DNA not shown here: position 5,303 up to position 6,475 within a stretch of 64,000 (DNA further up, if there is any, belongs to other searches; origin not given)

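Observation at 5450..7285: Multi-domain pseudokinase (degenerate kinase, GYF-like region, TM helix, AgmX/PglI-like tail) converging on the PilT-paralog pair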

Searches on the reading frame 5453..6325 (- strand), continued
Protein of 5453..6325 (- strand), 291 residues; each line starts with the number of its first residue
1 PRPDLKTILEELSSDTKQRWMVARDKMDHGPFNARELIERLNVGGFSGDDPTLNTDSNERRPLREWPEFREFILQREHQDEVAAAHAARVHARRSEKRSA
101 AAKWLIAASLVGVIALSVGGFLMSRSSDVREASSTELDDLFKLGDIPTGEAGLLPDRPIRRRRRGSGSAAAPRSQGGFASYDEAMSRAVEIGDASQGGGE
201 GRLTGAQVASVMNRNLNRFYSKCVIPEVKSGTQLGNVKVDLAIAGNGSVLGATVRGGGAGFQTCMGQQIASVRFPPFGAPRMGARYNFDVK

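Call 68: search_protein_families(library=ncbifam, proteins=[P0205, P0206, P0207, P0209, P0217, P0219, P0223, P0231, P0236, P0266], max_evalue=0.001)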
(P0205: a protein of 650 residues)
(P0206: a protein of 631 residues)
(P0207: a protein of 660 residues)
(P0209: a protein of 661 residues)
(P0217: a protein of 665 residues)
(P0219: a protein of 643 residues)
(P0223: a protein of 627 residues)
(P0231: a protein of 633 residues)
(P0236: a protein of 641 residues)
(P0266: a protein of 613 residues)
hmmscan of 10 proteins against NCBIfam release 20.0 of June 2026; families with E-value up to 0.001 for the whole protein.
P0205 (650 aa): 14 families
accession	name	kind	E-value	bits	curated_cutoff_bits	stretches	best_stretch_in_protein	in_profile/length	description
NF033483.0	PknB_PASTA_kin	equivalog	1.5e-52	179.4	450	1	25-312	2-296/563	Stk1 family PASTA domain-containing Ser/Thr kinase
NF047741.1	antiphage_MADS6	equivalog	1.3e-36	126.3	460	2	131-297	292-472/612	methylation-associated defense system protein kinase MAD6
NF052427.1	StpK7MSMEG_1200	equivalog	5.8e-27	94.4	900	1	31-295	8-278/601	serine/threonine protein kinase StpK7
NF038150.1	lanthi_synth_IV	equivalog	2.4e-25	89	650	1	12-267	172-439/851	class IV lanthionine synthetase LanL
TIGR03903.1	TOMM_kin_cyc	equivalog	1.7e-13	49.4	705.75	1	55-237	3-187/1267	TOMM system kinase/cyclase fusion protein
NF033442.0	BREX_PglW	equivalog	3.3e-13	48.3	990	1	67-285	247-486/1391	BREX system serine/threonine kinase PglW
NF009651.0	PRK13184.1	equivalog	5.3e-12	44.5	839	1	30-286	2-291/932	serine/threonine-protein kinase PknD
NF053615.1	SerThrKinAfsKStmc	equivalog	6.8e-11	41.5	1300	1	38-414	21-395/809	protein serine/threonine kinase AfsK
NF033761.1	gliding_GltJ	equivalog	1e-10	41.4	450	1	557-644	574-666/671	adventurous gliding motility protein GltJ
NF033768.1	myxo_SS_tail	domain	2.1e-09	37.4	40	1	562-647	1-89/92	AgmX/PglI C-terminal domain-containing protein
NF038151.1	lanthi_synth_III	equivalog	7.6e-07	27.9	575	1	20-235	210-425/833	class III lanthionine synthetase LanKC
NF033760.1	gliding_GltG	equivalog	1.3e-06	27.2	650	1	560-638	552-633/650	adventurous gliding motility protein GltG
NF011463.0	PRK14879.1-4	equivalog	4.1e-06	26.4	188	1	64-185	52-161/237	Kae1-associated kinase Bud32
NF043056.1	T4SS_LegK1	equivalog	0.00011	20.9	550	1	105-232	150-283/516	Dot/Icm T4SS effector kinase LegK1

P0206 (631 aa): 7 families
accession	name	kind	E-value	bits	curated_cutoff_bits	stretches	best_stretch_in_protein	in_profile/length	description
NF033483.0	PknB_PASTA_kin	equivalog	1.4e-33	116.8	450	1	9-217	2-203/563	Stk1 family PASTA domain-containing Ser/Thr kinase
NF047741.1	antiphage_MADS6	equivalog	4e-22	78.5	460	2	4-136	485-609/612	methylation-associated defense system protein kinase MAD6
NF052427.1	StpK7MSMEG_1200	equivalog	1.8e-16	59.7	900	1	14-213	7-200/601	serine/threonine protein kinase StpK7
NF038150.1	lanthi_synth_IV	equivalog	2.6e-11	42.6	650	1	10-306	185-460/851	class IV lanthionine synthetase LanL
NF033768.1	myxo_SS_tail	domain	1.7e-10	40.9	40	1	542-625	1-87/92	AgmX/PglI C-terminal domain-containing protein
TIGR03903.1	TOMM_kin_cyc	equivalog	1.8e-06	26.1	705.75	1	37-196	1-164/1267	TOMM system kinase/cyclase fusion protein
NF009651.0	PRK13184.1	equivalog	2.3e-05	22.6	839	0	15-106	3-94/932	serine/threonine-protein kinase PknD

P0207 (660 aa): 9 families
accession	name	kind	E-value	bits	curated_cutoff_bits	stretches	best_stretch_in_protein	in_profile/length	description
NF033483.0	PknB_PASTA_kin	equivalog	8.1e-41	140.7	450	1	10-288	3-289/563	Stk1 family PASTA domain-containing Ser/Thr kinase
NF047741.1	antiphage_MADS6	equivalog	4.6e-26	91.5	460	2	4-132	485-605/612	methylation-associated defense system protein kinase MAD6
NF052427.1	StpK7MSMEG_1200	equivalog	2.2e-23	82.6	900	1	15-277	8-277/601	serine/threonine protein kinase StpK7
NF009651.0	PRK13184.1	equivalog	9.2e-14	50.3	839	1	15-110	3-98/932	serine/threonine-protein kinase PknD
NF038150.1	lanthi_synth_IV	equivalog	6.6e-13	47.9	650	1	8-224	183-398/851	class IV lanthionine synthetase LanL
NF033768.1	myxo_SS_tail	domain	2.6e-09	37.1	40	1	571-650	1-83/92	AgmX/PglI C-terminal domain-containing protein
TIGR03903.1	TOMM_kin_cyc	equivalog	2.2e-05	22.5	705.75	1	37-220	1-187/1267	TOMM system kinase/cyclase fusion protein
NF033761.1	gliding_GltJ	equivalog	0.00012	21.4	450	1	569-654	579-667/671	adventurous gliding motility protein GltJ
NF038151.1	lanthi_synth_III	equivalog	0.00099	17.6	575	0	10-108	216-318/833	class III lanthionine synthetase LanKC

P0209 (661 aa): 12 families
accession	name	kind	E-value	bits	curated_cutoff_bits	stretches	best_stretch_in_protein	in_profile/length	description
NF033483.0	PknB_PASTA_kin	equivalog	4.1e-52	178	450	1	23-282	2-275/563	Stk1 family PASTA domain-containing Ser/Thr kinase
NF047741.1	antiphage_MADS6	equivalog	1.1e-34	120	460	2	125-285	292-470/612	methylation-associated defense system protein kinase MAD6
NF052427.1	StpK7MSMEG_1200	equivalog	3.4e-30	105.1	900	1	28-272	7-265/601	serine/threonine protein kinase StpK7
NF038150.1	lanthi_synth_IV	equivalog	6.1e-15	54.6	650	1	16-235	181-402/851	class IV lanthionine synthetase LanL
NF009651.0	PRK13184.1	equivalog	4.6e-11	41.4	839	1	29-177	3-159/932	serine/threonine-protein kinase PknD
NF033768.1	myxo_SS_tail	domain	7.3e-09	35.6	40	1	575-652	3-83/92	AgmX/PglI C-terminal domain-containing protein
TIGR03903.1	TOMM_kin_cyc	equivalog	8.6e-09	33.8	705.75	1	51-226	1-186/1267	TOMM system kinase/cyclase fusion protein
NF053615.1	SerThrKinAfsKStmc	equivalog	4.5e-07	28.9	1300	1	28-365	13-353/809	protein serine/threonine kinase AfsK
NF033442.0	BREX_PglW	equivalog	8.5e-06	23.7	990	1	184-229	384-428/1391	BREX system serine/threonine kinase PglW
NF043056.1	T4SS_LegK1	equivalog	6.5e-05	21.7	550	1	81-222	134-283/516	Dot/Icm T4SS effector kinase LegK1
NF033760.1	gliding_GltG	equivalog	0.00016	20.3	650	0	577-649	558-633/650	adventurous gliding motility protein GltG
NF033761.1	gliding_GltJ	equivalog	0.00024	20.3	450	0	571-648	579-659/671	adventurous gliding motility protein GltJ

P0217 (665 aa): 7 families
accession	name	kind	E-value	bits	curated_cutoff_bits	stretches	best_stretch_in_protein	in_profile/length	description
NF033483.0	PknB_PASTA_kin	equivalog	8.8e-23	81.1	450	1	41-278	33-278/563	Stk1 family PASTA domain-containing Ser/Thr kinase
NF047741.1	antiphage_MADS6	equivalog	6.1e-15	54.8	460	1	74-280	255-472/612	methylation-associated defense system protein kinase MAD6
NF009651.0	PRK13184.1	equivalog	1.2e-13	49.9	839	1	184-272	197-294/932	serine/threonine-protein kinase PknD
NF052427.1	StpK7MSMEG_1200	equivalog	4.7e-10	38.6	900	1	41-277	33-277/601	serine/threonine protein kinase StpK7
NF033768.1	myxo_SS_tail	domain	1.8e-08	34.4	40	1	579-661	3-88/92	AgmX/PglI C-terminal domain-containing protein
TIGR03903.1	TOMM_kin_cyc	equivalog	1e-07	30.2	705.75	1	40-216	3-187/1267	TOMM system kinase/cyclase fusion protein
NF033442.0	BREX_PglW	equivalog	0.00024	18.9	990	1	61-267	256-485/1391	BREX system serine/threonine kinase PglW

P0219 (643 aa): 10 families
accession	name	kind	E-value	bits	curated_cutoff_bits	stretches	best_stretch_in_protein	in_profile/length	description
NF033483.0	PknB_PASTA_kin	equivalog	4.7e-52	177.8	450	1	10-274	3-279/563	Stk1 family PASTA domain-containing Ser/Thr kinase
NF047741.1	antiphage_MADS6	equivalog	9.2e-36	123.5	460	2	110-280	291-477/612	methylation-associated defense system protein kinase MAD6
NF052427.1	StpK7MSMEG_1200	equivalog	2e-29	102.6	900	1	14-283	7-288/601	serine/threonine protein kinase StpK7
NF038150.1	lanthi_synth_IV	equivalog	4.8e-19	68.2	650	1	9-249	184-443/851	class IV lanthionine synthetase LanL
NF009651.0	PRK13184.1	equivalog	3.4e-12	45.2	839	1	15-110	3-98/932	serine/threonine-protein kinase PknD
NF033768.1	myxo_SS_tail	domain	1.1e-09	38.2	40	1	553-636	2-86/92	AgmX/PglI C-terminal domain-containing protein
TIGR03903.1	TOMM_kin_cyc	equivalog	3.4e-07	28.5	705.75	1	37-215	1-187/1267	TOMM system kinase/cyclase fusion protein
NF033760.1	gliding_GltG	equivalog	1.2e-06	27.4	650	1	554-630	556-633/650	adventurous gliding motility protein GltG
NF038151.1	lanthi_synth_III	equivalog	6.6e-06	24.8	575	1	12-175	218-394/833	class III lanthionine synthetase LanKC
NF033442.0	BREX_PglW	equivalog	7.2e-05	20.7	990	1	14-226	204-437/1391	BREX system serine/threonine kinase PglW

P0223 (627 aa): 8 families
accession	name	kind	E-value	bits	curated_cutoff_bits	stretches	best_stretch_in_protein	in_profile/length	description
NF033483.0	PknB_PASTA_kin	equivalog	1.7e-28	100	450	1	19-280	2-269/563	Stk1 family PASTA domain-containing Ser/Thr kinase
NF047741.1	antiphage_MADS6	equivalog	8.6e-23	80.7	460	2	126-291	293-472/612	methylation-associated defense system protein kinase MAD6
NF052427.1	StpK7MSMEG_1200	equivalog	4.2e-14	51.9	900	1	24-250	7-226/601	serine/threonine protein kinase StpK7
NF038150.1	lanthi_synth_IV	equivalog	8.6e-14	50.8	650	1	9-242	174-405/851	class IV lanthionine synthetase LanL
NF033442.0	BREX_PglW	equivalog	1.7e-09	36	990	1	65-234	251-429/1391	BREX system serine/threonine kinase PglW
NF033768.1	myxo_SS_tail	domain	5.6e-09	36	40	1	540-627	2-92/92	AgmX/PglI C-terminal domain-containing protein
TIGR03903.1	TOMM_kin_cyc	equivalog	3.1e-06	25.3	705.75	1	57-242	11-198/1267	TOMM system kinase/cyclase fusion protein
NF033761.1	gliding_GltJ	equivalog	2.6e-05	23.5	450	1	536-626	578-671/671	adventurous gliding motility protein GltJ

P0231 (633 aa): 8 families
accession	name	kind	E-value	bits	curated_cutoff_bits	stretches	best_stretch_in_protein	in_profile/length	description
NF033483.0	PknB_PASTA_kin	equivalog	5.7e-29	101.6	450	1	35-263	19-266/563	Stk1 family PASTA domain-containing Ser/Thr kinase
NF047741.1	antiphage_MADS6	equivalog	2.5e-25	89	460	1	91-280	268-475/612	methylation-associated defense system protein kinase MAD6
NF038150.1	lanthi_synth_IV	equivalog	1.1e-19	70.3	650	1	12-271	176-441/851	class IV lanthionine synthetase LanL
NF052427.1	StpK7MSMEG_1200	equivalog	1.6e-17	63.2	900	1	22-228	6-214/601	serine/threonine protein kinase StpK7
TIGR03903.1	TOMM_kin_cyc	equivalog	1.2e-12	46.6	705.75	1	48-277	3-259/1267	TOMM system kinase/cyclase fusion protein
NF033768.1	myxo_SS_tail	domain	6.1e-09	35.9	40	1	545-623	1-82/92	AgmX/PglI C-terminal domain-containing protein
NF033761.1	gliding_GltJ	equivalog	2e-06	27.2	450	1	540-620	574-659/671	adventurous gliding motility protein GltJ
NF033442.0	BREX_PglW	equivalog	2.6e-06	25.5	990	1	137-227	324-432/1391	BREX system serine/threonine kinase PglW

P0236 (641 aa): 10 families
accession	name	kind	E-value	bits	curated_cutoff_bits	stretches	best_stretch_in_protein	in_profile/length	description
NF033483.0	PknB_PASTA_kin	equivalog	1.1e-34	120.5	450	1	23-319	2-307/563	Stk1 family PASTA domain-containing Ser/Thr kinase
NF047741.1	antiphage_MADS6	equivalog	7.6e-29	100.7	460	2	124-275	292-460/612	methylation-associated defense system protein kinase MAD6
NF052427.1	StpK7MSMEG_1200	equivalog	9.2e-22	77.2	900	1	30-231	9-211/601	serine/threonine protein kinase StpK7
NF038150.1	lanthi_synth_IV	equivalog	1.1e-18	67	650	1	3-233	161-400/851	class IV lanthionine synthetase LanL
NF033442.0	BREX_PglW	equivalog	4.7e-11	41.1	990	1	123-230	304-429/1391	BREX system serine/threonine kinase PglW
NF053615.1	SerThrKinAfsKStmc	equivalog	8.3e-10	37.9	1300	1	30-340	15-342/809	protein serine/threonine kinase AfsK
NF033768.1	myxo_SS_tail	domain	5.4e-07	29.6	40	1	553-631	1-82/92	AgmX/PglI C-terminal domain-containing protein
NF011463.0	PRK14879.1-4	equivalog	2.1e-05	24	188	1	73-178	64-161/237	Kae1-associated kinase Bud32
NF033761.1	gliding_GltJ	equivalog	3.8e-05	23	450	1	550-630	578-661/671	adventurous gliding motility protein GltJ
NF009651.0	PRK13184.1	equivalog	3.9e-05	21.8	839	1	35-179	9-162/932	serine/threonine-protein kinase PknD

P0266 (613 aa): 7 families
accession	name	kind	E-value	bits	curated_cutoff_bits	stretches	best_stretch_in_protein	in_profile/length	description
NF033483.0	PknB_PASTA_kin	equivalog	2.1e-32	112.9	450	1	23-281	2-272/563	Stk1 family PASTA domain-containing Ser/Thr kinase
NF047741.1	antiphage_MADS6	equivalog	4.7e-23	81.5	460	2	127-289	294-472/612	methylation-associated defense system protein kinase MAD6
NF052427.1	StpK7MSMEG_1200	equivalog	4.1e-16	58.6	900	1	28-282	7-273/601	serine/threonine protein kinase StpK7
NF033768.1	myxo_SS_tail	domain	1.1e-08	35.1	40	1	525-609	1-88/92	AgmX/PglI C-terminal domain-containing protein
NF033761.1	gliding_GltJ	equivalog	2.1e-07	30.4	450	1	521-601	577-660/671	adventurous gliding motility protein GltJ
NF009651.0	PRK13184.1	equivalog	2.1e-07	29.3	839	1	35-178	9-160/932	serine/threonine-protein kinase PknD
NF033760.1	gliding_GltG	equivalog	5.9e-06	25.1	650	1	524-601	553-633/650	adventurous gliding motility protein GltG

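Call 78: list_cluster_members(proteins=[P0124, P0131, P0144, P0165, P0197, P0207, P0217, P0236, P0256, P0270])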
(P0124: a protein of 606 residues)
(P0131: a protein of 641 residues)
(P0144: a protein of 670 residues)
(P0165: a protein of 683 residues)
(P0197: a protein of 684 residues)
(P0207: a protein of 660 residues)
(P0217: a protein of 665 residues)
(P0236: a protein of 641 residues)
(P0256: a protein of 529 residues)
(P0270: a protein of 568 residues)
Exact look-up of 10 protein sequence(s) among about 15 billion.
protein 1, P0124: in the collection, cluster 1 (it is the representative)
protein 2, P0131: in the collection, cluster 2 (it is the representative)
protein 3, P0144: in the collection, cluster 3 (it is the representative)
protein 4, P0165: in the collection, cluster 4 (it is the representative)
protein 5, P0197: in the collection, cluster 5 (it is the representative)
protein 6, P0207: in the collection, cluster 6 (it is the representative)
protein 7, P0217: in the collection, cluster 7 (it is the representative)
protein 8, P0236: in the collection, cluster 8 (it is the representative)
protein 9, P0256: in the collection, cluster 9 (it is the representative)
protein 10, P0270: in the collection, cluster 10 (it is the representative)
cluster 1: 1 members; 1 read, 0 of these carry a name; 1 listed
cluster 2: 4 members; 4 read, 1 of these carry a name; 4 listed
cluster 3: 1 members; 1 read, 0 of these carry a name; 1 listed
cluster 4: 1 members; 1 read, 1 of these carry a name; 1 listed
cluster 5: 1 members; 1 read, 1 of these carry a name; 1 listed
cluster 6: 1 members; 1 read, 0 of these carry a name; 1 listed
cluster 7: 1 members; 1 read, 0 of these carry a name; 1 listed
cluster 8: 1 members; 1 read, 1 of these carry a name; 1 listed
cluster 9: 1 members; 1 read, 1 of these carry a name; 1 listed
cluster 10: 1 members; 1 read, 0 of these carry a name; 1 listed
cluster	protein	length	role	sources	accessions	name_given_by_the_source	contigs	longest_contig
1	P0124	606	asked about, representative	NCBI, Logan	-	-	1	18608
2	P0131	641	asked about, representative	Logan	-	-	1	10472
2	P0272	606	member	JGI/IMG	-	serine/threonine-protein kinase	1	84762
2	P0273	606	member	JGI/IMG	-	-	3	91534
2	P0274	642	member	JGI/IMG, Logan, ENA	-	-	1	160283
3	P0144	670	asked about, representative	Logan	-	-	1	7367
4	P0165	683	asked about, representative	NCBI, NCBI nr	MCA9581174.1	MAG: serine/threonine protein kinase [Myxococcales bacterium] | serine/threonine protein kinase [Myxococcales bacterium]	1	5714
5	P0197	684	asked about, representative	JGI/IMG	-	serine/threonine-protein kinase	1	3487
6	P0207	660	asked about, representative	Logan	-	-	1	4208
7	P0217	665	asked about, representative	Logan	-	-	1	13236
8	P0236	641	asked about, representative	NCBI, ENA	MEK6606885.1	MAG: protein kinase [Myxococcota bacterium]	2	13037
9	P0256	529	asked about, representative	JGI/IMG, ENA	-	hypothetical protein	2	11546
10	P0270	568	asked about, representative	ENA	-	-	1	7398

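Call 79: find_encoding_contigs(protein=P0124, flank=7000, max_places=1)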
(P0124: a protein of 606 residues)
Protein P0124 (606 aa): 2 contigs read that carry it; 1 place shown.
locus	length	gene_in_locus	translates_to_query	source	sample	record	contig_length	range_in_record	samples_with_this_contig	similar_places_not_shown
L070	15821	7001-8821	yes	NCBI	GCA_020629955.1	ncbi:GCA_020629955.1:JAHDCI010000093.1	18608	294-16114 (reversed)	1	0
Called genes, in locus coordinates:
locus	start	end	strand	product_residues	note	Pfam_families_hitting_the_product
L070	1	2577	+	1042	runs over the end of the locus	PF01510:Amidase_2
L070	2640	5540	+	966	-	PF01510:Amidase_2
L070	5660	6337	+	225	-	-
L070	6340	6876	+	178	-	-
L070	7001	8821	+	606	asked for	PF00069:Pkinase, PF07714:PK_Tyr_Ser-Thr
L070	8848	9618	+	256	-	PF01514:YscJ_FliF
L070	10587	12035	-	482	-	-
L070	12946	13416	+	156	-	-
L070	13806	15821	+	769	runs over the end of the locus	?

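Call 80: find_encoding_contigs(protein=P0274, flank=7000, max_places=1)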
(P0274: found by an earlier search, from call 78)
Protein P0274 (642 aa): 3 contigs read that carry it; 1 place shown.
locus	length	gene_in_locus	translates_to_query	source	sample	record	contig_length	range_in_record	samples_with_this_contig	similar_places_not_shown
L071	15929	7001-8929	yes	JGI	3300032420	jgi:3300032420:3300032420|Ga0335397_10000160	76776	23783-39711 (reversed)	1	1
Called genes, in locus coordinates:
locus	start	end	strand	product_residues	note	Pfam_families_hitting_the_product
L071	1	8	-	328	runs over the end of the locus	PF08240:ADH_N, PF00107:ADH_zinc_N (weak), PF13602:ADH_zinc_N_2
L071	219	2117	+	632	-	PF00012:HSP70, PF06723:MreB_Mbl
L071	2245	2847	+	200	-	PF02737:3HCDH_N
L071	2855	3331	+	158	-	PF19715:DUF6210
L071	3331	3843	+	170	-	-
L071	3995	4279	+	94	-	PF05635:23S_rRNA_IVP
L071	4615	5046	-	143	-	PF20398:DUF6691 (faint), PF04143:Sulf_transp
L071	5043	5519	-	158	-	PF04143:Sulf_transp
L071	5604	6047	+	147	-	-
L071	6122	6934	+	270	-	PF13424:TPR_12 (faint), PF00515:TPR_1 (faint), PF07719:TPR_2 (faint), PF13174:TPR_6 (faint), PF13181:TPR_8 (faint), PF13428:TPR_14 (faint), PF13431:TPR_17 (faint), PF13432:TPR_16 (faint), +3 more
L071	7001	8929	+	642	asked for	PF00069:Pkinase, PF07714:PK_Tyr_Ser-Thr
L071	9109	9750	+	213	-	-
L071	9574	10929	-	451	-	-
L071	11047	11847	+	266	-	PF01514:YscJ_FliF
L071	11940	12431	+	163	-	PF08843:AbiEii (weak)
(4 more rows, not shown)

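Call 81: find_encoding_contigs(protein=P0217, flank=7000, max_places=1)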
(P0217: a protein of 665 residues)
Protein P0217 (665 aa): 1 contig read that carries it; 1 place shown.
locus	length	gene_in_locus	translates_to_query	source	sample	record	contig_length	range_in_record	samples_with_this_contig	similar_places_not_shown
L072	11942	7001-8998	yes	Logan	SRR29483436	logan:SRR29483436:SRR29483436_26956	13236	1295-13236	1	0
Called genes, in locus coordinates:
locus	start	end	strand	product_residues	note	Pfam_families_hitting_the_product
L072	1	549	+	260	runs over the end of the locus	PF00596:Aldolase_II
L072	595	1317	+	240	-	-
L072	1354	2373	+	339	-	PF00005:ABC_tran, PF13304:AAA_21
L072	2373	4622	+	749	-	PF01061:ABC2_membrane, PF12679:ABC2_membrane_2, PF12730:ABC2_membrane_4, PF12698:ABC2_membrane_3, PF23357:DUF7088, PF09822:ABC_transp_aux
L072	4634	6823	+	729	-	PF14238:DUF4340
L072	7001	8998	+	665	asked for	PF07714:PK_Tyr_Ser-Thr, PF00069:Pkinase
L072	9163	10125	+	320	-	-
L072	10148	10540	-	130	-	PF15731:MqsA_antitoxin, PF01381:HTH_3 (weak)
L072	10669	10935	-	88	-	PF10387:DUF2442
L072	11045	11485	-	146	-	PF01850:PIN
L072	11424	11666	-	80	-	-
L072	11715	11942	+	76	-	?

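Call 82: find_encoding_contigs(protein=P0236, flank=7000, max_places=1)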
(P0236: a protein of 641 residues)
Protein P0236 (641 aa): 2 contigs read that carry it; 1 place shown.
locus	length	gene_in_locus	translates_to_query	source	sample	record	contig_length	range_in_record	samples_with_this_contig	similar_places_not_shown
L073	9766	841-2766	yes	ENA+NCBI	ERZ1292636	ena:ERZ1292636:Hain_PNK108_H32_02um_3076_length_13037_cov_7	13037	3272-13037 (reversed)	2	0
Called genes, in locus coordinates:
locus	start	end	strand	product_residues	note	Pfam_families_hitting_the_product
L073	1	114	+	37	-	?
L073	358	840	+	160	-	PF14229:DUF4332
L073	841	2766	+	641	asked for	PF00069:Pkinase, PF07714:PK_Tyr_Ser-Thr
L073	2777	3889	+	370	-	PF04015:DUF362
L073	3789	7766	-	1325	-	-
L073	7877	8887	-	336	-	PF12911:OppC_N, PF00528:BPD_transp_1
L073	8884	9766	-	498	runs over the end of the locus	-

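Call 91: search_protein_families(library=pfam, proteins=[L058:9236-10813:+, L052:9242-10801:+, L063:9197-10813:+, L051:5975-7546:+], max_evalue=0.01)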
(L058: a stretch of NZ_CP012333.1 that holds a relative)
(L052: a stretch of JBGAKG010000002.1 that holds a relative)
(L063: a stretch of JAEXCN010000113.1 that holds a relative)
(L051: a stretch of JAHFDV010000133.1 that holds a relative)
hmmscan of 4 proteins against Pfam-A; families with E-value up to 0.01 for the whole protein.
L058:9236-10813:+ (525 aa): 0 families

L052:9242-10801:+ (520 aa): 0 families

L063:9197-10813:+ (539 aa): 0 families

L051:5975-7546:+ (524 aa): 1 family
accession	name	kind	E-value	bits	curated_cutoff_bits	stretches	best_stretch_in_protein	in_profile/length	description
PF06898.16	YqfD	-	0.0029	17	25.2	1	313-392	47-126/379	Putative stage IV sporulation protein YqfD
